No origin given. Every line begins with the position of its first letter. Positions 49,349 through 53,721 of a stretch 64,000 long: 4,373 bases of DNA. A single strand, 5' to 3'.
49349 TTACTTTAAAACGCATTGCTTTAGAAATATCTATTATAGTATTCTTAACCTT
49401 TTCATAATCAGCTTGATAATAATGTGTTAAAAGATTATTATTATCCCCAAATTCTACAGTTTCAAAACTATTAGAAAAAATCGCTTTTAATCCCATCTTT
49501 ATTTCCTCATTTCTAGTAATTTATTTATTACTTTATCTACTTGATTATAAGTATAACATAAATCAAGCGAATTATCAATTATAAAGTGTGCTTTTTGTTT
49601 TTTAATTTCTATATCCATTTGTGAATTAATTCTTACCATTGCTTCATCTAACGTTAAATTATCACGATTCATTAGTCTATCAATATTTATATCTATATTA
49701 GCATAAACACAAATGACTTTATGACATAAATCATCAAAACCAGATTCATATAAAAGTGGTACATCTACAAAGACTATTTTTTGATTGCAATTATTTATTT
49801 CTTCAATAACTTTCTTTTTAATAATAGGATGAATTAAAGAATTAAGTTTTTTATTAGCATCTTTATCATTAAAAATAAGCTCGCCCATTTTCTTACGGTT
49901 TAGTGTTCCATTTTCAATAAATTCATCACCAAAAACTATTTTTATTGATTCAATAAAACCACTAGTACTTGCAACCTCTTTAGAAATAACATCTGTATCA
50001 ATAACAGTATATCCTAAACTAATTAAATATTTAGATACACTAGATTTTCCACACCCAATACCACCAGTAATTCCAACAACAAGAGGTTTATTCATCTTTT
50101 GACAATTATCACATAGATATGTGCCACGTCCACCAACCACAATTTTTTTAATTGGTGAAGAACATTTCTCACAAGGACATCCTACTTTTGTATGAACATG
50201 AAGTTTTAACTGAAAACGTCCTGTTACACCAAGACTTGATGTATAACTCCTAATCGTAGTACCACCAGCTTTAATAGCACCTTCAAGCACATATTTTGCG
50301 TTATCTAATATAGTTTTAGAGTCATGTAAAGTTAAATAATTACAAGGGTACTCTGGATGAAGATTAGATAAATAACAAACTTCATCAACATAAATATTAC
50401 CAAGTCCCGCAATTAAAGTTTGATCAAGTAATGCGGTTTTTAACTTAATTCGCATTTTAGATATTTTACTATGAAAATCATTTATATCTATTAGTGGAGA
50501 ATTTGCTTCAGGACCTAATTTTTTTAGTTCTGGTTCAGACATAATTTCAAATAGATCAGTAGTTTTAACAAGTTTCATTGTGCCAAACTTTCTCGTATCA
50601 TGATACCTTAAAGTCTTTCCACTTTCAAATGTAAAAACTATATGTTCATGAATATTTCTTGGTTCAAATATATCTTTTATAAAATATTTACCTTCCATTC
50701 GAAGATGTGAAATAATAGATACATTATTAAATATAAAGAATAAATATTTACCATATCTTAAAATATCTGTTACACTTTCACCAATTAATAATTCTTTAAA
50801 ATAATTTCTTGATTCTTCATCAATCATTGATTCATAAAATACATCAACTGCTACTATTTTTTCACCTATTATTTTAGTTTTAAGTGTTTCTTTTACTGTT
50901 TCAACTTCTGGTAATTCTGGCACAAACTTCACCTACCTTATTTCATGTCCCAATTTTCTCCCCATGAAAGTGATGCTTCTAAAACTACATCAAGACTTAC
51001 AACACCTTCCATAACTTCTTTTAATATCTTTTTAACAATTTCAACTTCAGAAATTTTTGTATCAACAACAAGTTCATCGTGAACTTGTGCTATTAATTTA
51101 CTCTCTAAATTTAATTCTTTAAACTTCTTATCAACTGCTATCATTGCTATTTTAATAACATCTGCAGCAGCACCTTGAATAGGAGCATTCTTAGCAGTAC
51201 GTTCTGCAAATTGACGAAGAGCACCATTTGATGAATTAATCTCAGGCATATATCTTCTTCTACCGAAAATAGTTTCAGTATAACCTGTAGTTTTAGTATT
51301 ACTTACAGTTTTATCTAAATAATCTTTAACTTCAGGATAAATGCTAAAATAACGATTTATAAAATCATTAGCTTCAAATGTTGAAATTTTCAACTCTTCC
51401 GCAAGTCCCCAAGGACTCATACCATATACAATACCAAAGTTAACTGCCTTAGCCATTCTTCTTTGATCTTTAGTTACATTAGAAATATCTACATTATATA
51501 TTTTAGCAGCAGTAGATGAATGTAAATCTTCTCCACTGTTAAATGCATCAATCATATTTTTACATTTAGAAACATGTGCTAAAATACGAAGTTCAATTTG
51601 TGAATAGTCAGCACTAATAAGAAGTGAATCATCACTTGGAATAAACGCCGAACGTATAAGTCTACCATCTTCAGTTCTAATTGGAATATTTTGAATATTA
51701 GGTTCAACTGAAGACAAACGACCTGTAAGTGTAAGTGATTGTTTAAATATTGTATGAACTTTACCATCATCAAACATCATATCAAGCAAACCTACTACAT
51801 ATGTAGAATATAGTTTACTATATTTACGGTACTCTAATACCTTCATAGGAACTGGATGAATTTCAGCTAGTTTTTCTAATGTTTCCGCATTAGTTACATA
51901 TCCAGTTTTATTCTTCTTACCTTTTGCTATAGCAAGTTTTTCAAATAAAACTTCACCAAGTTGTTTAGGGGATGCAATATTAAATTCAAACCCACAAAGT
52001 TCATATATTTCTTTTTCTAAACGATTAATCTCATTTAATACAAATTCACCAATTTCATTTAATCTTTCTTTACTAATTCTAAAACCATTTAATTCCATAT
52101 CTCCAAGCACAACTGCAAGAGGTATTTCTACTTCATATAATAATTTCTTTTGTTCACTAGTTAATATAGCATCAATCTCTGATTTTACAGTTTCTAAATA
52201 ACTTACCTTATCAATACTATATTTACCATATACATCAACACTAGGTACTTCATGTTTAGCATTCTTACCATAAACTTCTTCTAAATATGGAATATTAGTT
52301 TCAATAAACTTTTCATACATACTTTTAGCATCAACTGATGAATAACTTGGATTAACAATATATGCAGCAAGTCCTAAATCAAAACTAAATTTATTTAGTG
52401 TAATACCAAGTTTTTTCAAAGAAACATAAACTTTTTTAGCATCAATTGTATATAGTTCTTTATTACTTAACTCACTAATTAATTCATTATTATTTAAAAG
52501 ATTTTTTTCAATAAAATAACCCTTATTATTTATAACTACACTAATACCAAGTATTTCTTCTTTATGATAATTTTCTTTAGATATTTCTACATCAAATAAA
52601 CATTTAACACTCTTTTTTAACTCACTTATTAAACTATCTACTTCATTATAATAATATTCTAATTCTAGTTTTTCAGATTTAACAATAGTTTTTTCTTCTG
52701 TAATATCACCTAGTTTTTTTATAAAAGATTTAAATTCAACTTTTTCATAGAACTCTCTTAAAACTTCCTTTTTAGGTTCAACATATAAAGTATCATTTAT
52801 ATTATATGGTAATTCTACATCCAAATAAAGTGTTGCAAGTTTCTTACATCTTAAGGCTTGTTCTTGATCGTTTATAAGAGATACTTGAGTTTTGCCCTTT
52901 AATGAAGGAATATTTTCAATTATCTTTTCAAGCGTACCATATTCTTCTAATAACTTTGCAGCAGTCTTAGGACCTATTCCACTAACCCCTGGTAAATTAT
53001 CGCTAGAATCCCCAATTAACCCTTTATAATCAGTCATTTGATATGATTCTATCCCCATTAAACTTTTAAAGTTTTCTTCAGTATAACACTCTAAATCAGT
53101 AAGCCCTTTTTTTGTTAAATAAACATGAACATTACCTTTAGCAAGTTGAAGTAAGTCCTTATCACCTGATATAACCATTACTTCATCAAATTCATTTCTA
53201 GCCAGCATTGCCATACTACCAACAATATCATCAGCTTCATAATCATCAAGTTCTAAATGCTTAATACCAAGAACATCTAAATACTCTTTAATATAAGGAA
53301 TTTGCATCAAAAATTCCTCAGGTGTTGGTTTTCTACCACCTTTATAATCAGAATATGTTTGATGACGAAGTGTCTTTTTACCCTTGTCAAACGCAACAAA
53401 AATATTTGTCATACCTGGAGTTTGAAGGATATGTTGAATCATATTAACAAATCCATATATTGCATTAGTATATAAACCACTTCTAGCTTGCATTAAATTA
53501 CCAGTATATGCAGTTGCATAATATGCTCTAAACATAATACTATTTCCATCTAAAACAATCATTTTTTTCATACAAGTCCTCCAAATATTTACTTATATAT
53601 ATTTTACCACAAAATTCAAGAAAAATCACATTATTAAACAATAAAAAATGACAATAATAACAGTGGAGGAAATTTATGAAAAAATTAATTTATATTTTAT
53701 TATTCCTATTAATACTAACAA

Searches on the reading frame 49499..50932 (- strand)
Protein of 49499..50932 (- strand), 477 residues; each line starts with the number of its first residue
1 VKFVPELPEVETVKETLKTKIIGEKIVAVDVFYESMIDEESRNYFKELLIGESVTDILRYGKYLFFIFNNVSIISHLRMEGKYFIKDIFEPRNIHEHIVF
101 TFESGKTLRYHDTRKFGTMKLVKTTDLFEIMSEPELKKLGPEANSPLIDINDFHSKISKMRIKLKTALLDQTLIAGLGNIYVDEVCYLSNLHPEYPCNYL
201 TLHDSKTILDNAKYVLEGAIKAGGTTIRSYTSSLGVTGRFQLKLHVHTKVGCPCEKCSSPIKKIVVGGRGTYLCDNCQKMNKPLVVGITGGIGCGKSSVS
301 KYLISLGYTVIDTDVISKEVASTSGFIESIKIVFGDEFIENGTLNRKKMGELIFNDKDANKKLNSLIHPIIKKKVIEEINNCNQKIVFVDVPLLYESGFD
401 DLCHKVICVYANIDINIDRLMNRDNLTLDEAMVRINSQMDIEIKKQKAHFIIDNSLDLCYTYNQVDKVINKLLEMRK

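Call 92: search_protein_families(library=ncbifam, proteins=[window:49499-50932:-], max_evalue=1e-10)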
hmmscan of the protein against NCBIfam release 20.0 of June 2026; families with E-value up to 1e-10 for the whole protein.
window:49499-50932:- (477 aa): 9 families
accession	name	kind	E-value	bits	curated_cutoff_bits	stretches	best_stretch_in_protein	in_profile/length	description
TIGR00577.1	fpg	equivalog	1.2e-81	274.1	203.3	1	4-278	1-276/276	DNA-formamidopyrimidine glycosylase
NF002211.1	PRK01103.1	equivalog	3.7e-81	272.6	212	1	4-279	1-274/274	bifunctional DNA-formamidopyrimidine glycosylase/DNA-(apurinic or apyrimidinic site) lyase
NF010551.0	PRK13945.1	equivalog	2.5e-58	197.7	348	1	4-279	1-282/282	DNA-formamidopyrimidine glycosylase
NF011385.0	PRK14810.1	equivalog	6e-56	189.9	423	1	4-279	1-272/272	DNA-formamidopyrimidine glycosylase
NF011386.0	PRK14811.1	equivalog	3.2e-51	174.1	414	1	4-281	1-265/269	DNA-formamidopyrimidine glycosylase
TIGR00152.1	TIGR00152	equivalog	2.1e-47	161.4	65.55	1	285-466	1-187/188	dephospho-CoA kinase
NF002879.0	PRK03333.1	equivalog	4.2e-38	131.4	215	1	284-470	2-191/395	dephospho-CoA kinase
NF040775.1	endonuc_Nei2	equivalog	1.7e-23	83.4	400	1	48-279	37-252/252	endonuclease VIII Nei2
NF007763.0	PRK10445.1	equivalog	3.5e-20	72.5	252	1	4-279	1-263/263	endonuclease VIII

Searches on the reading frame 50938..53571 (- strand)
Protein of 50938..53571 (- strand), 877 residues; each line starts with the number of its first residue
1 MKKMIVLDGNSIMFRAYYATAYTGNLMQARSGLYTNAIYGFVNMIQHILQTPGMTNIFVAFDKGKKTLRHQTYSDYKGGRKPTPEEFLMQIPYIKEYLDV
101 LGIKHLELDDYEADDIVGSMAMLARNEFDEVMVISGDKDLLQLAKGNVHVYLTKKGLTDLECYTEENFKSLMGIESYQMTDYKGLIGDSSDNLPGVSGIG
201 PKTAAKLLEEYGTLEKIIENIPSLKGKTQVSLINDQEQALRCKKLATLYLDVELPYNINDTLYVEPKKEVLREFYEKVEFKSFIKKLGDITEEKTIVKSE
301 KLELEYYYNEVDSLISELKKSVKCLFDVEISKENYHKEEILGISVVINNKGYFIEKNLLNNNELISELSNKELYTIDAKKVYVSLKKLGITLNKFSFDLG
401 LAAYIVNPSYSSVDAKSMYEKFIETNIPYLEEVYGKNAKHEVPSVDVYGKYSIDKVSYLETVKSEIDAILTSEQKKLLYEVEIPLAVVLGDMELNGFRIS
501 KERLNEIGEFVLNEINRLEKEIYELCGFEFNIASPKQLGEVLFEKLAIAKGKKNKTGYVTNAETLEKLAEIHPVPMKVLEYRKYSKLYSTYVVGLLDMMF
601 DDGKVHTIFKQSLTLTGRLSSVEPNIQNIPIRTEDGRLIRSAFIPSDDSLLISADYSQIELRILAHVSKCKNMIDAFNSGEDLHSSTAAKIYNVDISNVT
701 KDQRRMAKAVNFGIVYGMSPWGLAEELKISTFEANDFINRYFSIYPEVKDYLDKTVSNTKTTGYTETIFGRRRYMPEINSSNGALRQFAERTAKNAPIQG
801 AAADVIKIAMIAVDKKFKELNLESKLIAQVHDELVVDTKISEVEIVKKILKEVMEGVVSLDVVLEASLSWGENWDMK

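Call 92: search_protein_families(library=ncbifam, proteins=[window:50938-53571:-], max_evalue=1e-10)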
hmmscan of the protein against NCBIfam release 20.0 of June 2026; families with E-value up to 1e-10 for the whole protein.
window:50938-53571:- (877 aa): 14 families
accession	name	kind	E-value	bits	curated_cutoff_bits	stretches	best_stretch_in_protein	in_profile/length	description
NF004397.1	PRK05755.1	equivalog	1.2e-294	980.3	720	1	2-875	1-886/889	DNA polymerase I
TIGR00593.1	pola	equivalog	4.4e-283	941.9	600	1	5-875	2-887/890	DNA polymerase I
NF011547.0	PRK14976.1-4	equivalog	2.4e-93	312.6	305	1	1-288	1-289/291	5'-3' exonuclease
NF011546.0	PRK14976.1-3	equivalog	1.9e-69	234.2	347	1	2-292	3-295/297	5'-3' exonuclease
NF011539.0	PRK14975.1-3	equivalog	5.3e-68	229.8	640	1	479-855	229-603/628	bifunctional 3'-5' exonuclease/DNA polymerase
NF011540.0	PRK14975.1-4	equivalog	3.3e-65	220.7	601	1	481-856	192-552/576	bifunctional 3'-5' exonuclease/DNA polymerase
NF011541.0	PRK14975.2-1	equivalog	3.8e-54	184.1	871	1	475-873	208-632/645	bifunctional 3'-5' exonuclease/DNA polymerase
NF011545.0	PRK14976.1-2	equivalog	2.7e-47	161.4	434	1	2-263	7-268/287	5'-3' exonuclease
NF007017.0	PRK09482.1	equivalog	9.4e-45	153.2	261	1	37-260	30-251/257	flap endonuclease Xni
NF011542.0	PRK14975.2-2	equivalog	3.1e-43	148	1061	1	499-875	403-788/802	bifunctional 3'-5' exonuclease/DNA polymerase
NF011543.0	PRK14975.2-3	equivalog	4.1e-40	137.6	1139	1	578-874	515-835/853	bifunctional 3'-5' exonuclease/DNA polymerase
NF038380.1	phage_DpoZ_1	exception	3.2e-38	131.6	500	1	468-874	169-602/607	aminoadenine-incorporating DNA polymerase DpoZ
NF011538.0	PRK14975.1-1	equivalog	2.8e-18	65.6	389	1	571-853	253-527/557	bifunctional 3'-5' exonuclease/DNA polymerase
NF038381.1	phage_DpoZ_2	exception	4.5e-17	61.6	350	1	559-761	403-622/754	aminoadenine-incorporating DNA polymerase DpoZ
